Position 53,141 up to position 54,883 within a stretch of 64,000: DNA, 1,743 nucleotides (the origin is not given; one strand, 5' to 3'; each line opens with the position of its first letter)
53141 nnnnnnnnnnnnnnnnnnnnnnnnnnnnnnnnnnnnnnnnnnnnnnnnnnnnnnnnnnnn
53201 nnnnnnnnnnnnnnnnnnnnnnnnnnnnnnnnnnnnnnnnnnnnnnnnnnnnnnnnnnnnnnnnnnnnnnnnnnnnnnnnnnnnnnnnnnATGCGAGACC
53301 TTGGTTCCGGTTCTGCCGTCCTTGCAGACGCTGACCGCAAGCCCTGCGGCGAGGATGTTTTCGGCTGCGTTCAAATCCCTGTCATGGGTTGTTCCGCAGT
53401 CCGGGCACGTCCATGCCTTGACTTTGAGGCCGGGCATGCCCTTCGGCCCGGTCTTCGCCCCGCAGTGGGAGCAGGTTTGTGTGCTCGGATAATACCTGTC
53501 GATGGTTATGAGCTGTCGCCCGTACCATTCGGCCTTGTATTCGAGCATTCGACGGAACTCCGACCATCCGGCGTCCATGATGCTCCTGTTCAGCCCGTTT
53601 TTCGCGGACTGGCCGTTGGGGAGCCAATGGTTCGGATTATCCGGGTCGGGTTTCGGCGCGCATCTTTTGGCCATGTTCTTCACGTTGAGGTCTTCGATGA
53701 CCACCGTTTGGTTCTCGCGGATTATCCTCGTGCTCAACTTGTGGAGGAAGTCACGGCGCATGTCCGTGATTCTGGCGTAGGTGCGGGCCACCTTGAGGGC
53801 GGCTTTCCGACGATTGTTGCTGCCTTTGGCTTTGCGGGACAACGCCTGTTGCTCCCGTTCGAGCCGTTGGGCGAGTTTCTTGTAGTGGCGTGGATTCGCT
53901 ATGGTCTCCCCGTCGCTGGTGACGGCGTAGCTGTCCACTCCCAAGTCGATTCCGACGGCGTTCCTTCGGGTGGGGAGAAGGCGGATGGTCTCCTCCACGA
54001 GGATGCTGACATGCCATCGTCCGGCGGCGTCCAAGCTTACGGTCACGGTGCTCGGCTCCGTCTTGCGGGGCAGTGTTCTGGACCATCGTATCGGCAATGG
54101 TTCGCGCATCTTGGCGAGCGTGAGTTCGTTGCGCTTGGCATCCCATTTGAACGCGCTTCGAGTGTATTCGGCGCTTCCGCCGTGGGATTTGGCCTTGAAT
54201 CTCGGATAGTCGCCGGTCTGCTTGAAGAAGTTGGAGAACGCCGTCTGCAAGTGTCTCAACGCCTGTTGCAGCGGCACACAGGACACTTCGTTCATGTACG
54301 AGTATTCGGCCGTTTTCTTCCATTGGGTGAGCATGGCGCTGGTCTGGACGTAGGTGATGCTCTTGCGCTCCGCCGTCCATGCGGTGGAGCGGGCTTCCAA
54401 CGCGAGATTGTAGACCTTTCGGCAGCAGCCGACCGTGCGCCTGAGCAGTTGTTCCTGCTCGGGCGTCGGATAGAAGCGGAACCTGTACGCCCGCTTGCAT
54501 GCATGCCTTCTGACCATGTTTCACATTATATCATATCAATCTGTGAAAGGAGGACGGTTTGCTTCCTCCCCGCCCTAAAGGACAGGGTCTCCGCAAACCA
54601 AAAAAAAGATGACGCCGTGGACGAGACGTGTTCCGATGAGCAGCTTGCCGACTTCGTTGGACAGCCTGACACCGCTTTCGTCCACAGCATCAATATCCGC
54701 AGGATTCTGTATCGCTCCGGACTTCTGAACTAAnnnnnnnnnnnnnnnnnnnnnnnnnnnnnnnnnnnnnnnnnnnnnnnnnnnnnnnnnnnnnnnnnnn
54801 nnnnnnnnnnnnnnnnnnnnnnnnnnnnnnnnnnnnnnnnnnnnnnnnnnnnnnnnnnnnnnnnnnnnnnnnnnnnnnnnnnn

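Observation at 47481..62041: At least 18 copies of a 23-bp motif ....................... placed 20-30 nt upstream of small genes, always in the direction of transcription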

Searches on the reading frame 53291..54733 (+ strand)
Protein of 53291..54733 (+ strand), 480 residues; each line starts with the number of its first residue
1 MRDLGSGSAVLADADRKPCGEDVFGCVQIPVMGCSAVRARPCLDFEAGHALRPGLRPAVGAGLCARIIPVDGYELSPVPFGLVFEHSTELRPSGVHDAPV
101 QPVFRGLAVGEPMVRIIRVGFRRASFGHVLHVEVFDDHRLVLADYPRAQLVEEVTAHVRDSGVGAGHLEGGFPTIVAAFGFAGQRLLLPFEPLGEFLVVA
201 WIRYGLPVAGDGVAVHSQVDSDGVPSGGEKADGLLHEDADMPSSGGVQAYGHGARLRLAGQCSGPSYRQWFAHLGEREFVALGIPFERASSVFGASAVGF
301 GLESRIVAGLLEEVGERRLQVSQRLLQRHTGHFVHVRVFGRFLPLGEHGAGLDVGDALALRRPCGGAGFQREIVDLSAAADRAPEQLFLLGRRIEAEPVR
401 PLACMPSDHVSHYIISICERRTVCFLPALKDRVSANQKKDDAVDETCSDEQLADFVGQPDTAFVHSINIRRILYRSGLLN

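Call 7: search_protein_families(library=pfam, proteins=[window:53291-54733:+], max_evalue=0.01)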
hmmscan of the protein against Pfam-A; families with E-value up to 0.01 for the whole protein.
window:53291-54733:+ (480 aa): 0 families
